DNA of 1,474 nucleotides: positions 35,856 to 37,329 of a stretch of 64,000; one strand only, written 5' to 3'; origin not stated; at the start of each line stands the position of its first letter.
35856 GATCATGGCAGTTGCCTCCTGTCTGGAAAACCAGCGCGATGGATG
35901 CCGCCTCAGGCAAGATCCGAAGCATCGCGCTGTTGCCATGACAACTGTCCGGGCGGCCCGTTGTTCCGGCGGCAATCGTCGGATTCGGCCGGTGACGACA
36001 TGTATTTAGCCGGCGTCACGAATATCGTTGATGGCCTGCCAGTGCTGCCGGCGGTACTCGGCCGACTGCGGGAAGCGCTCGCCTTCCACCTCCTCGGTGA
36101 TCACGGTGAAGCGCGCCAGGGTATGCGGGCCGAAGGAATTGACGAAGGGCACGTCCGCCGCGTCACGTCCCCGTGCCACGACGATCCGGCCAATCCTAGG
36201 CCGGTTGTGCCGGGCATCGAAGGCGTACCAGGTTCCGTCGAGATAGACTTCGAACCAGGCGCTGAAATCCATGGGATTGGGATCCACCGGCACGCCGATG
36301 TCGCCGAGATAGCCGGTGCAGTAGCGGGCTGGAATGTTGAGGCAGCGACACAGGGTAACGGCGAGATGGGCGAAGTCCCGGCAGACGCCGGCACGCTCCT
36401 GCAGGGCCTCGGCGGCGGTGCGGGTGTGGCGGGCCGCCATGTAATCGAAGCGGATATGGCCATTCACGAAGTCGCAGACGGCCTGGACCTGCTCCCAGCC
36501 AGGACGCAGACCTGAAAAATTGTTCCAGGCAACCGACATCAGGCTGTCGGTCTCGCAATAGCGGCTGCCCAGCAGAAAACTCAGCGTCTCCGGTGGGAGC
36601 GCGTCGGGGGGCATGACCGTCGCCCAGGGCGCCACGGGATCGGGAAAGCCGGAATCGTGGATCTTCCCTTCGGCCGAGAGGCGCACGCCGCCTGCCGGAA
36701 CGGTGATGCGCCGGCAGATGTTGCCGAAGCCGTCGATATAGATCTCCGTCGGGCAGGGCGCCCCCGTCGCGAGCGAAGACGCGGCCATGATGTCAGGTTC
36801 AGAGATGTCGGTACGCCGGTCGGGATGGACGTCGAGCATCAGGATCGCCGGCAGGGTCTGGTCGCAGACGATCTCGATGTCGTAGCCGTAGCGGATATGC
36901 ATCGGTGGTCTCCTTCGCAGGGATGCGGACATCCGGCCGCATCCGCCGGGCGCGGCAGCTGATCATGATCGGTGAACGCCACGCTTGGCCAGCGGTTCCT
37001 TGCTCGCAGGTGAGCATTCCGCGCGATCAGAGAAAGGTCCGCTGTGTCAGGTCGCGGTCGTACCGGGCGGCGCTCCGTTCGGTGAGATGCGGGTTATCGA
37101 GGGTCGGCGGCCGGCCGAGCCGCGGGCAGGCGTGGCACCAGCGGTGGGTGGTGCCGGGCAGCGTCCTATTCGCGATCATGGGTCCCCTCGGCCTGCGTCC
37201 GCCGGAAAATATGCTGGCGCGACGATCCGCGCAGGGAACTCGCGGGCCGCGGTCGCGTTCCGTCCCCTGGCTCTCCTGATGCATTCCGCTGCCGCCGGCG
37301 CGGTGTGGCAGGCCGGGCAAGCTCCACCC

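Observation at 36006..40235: EcfG-promoter-driven module: transglutaminase-like / ABCD-type ABC transporter / transglutaminase-like, function unknown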

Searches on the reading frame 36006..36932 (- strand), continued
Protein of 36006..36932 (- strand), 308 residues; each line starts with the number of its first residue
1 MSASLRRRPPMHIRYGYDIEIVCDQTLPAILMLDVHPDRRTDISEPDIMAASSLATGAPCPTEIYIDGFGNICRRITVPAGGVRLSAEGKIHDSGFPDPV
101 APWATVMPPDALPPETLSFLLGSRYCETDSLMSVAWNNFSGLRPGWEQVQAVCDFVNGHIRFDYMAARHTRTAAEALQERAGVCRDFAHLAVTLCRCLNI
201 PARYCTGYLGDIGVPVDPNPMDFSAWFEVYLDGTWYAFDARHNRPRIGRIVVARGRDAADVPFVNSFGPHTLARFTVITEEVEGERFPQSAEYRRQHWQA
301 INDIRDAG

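Call 44: find_encoding_contigs(protein=P0157, flank=6000, max_places=2)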
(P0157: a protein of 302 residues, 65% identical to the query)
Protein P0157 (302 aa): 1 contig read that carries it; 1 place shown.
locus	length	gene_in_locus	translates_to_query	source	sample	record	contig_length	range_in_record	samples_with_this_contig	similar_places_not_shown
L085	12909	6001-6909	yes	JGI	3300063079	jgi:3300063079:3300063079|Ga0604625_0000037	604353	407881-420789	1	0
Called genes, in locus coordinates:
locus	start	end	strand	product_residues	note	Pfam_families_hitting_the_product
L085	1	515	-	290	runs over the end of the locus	PF03479:PCC (weak)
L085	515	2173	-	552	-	PF00501:AMP-binding, PF13193:AMP-binding_C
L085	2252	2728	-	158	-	PF11158:DUF2938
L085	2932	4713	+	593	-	PF03600:CitMHS, PF02080:TrkA_C (faint), PF03600:CitMHS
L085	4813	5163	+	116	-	-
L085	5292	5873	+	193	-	PF08551:DUF1751, PF01694:Rhomboid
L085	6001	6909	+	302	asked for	PF01841:Transglut_core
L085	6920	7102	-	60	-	-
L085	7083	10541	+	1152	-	PF08379:Bact_transglu_N, PF01841:Transglut_core, PF09899:DUF2126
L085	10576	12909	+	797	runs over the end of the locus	PF04174:CP_ATPgrasp_1, PF14403:CP_ATPgrasp_2, PF04168:Alpha-E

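Call 74: predict_structure(alignment_id=A4)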
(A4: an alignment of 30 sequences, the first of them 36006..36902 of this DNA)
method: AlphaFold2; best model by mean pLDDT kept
length: 298 residues; sequences in the alignment: 30
mean_pLDDT: 80.3   pTM: 0.75
mean pLDDT of the five models: 80.3, 75.3, 73.8, 66.4, 63.4
residues with pLDDT >= 90: 102; 70-90: 129; 50-70: 45; < 50: 22
segments of 3 or more residues with pLDDT < 50: 200-212, 248-251, 282-284
pLDDT, mean of each block of 10 residues (from residue 1): 86 94 83 85 97 87 93 93 74 90 87 73 95 93 92 78 90 85 92 70 42 70 87 63 65 77 82 67 51 59
secondary structure, 60 per line:
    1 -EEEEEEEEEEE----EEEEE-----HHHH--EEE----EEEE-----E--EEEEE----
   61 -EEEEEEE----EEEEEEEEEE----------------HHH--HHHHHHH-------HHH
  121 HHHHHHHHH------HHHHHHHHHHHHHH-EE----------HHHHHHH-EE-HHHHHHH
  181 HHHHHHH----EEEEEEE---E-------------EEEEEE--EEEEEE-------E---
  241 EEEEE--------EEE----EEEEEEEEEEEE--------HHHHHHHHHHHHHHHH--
elements in order: E2-12 E17-21 H27-30 E33-35 E40-43 E52-56 E62-68 E73-82 H104-110 H118-129 H136-149 H163-169 H174-187 E192-198 E216-221 E224-229 E241-245 E254-256 E261-272 H281-296

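Call 77: fold_search(model_id=the predicted structure, library=pdb)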
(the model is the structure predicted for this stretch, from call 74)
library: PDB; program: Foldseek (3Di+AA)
matches with E <= 10: 1009; with E <= 0.001: 7
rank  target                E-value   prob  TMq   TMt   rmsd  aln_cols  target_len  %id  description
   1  3isr_C                9.7e-22  1.00  0.77  0.81   3.8       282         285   28  The Crystal Structure of a Putative Cysteine Protease from Cytophaga hutchinsonii to 1.9A (released 2009-09-08)
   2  3isr_A                1.2e-21  1.00  0.74  0.77   5.3       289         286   27  The Crystal Structure of a Putative Cysteine Protease from Cytophaga hutchinsonii to 1.9A (released 2009-09-08)
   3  3isr_B                1.4e-21  1.00  0.73  0.75   4.6       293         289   26  The Crystal Structure of a Putative Cysteine Protease from Cytophaga hutchinsonii to 1.9A (released 2009-09-08)
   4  6g4h                  1.5e-05  1.00  0.38  0.41  11.2       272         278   14  Crystal structure of the periplasmic domain of TgpA from Pseudomonas aeruginosa bound to ethylmercury (released 2019-04-10)
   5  6g49                  1.7e-05  1.00  0.38  0.39  11.2       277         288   14  Crystal structure of the periplasmic domain of TgpA from Pseudomonas aeruginosa (released 2019-04-10)
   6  9crn                  3.2e-04  1.00  0.31  0.26  10.6       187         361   15  Crystal structure of Streptococcus pyogenes TglA (released 2024-08-14)
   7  3kd4_A                4.3e-04  1.00  0.30  0.19  13.2       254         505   13  CRYSTAL STRUCTURE OF A PUTATIVE PROTEASE (BDI_1141) FROM PARABACTEROIDES DISTASONIS ATCC 8503 AT 2.00 A RESOLUTION (released 2009-11-24)
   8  4kty_B                2.0e-03  0.96  0.34  0.16  26.8       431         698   15  Fibrin-stabilizing factor with a bound ligand (released 2013-12-04)
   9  1l9n_A                2.3e-03  0.93  0.33  0.16  27.2       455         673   12  Three-dimensional structure of the human transglutaminase 3 enzyme: binding of calcium ions change structure for activ (released 2002-05-29)
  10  5mhn_B                2.4e-03  0.97  0.33  0.16  22.8       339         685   14  FXIIIa in complex with the inhibitor ZED2360 (released 2017-12-20)
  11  1l9m_B                2.9e-03  0.93  0.33  0.16  26.4       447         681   12  Three-dimensional structure of the human transglutaminase 3 enzyme: binding of calcium ions change structure for activ (released 2002-05-29)
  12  1nug_B                3.0e-03  0.92  0.35  0.17  27.2       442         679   14  Role of Calcium Ions in the Activation and Activity of the Transglutaminase 3 Enzyme (2 calciums, 1 Mg, inactive form) (released 2003-04-22)
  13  5mho_A                4.5e-03  0.97  0.34  0.16  22.8       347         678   15  FXIIIa in complex with the inhibitor ZED2369 (released 2017-12-20)
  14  6a8p_B                4.8e-03  0.96  0.38  0.18  26.6       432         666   13  Transglutaminase 2 mutant G224V in complex with GTP (released 2018-09-26)
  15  5mhn_A                4.8e-03  0.95  0.33  0.16  22.6       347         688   14  FXIIIa in complex with the inhibitor ZED2360 (released 2017-12-20)
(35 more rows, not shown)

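Call 107: search_protein_families(library=padloc, proteins=[window:36006-36902:-], max_evalue=0.001)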
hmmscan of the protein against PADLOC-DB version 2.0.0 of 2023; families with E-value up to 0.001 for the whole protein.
window:36006-36902:- (298 aa): 0 families

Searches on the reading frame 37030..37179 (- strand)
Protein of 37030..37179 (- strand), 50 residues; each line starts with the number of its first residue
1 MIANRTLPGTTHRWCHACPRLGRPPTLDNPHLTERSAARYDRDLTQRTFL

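Call 106: search_protein_families(library=pfam, proteins=[window:37030-37179:-], max_evalue=0.01)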
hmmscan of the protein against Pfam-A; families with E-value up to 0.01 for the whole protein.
window:37030-37179:- (50 aa): 0 families
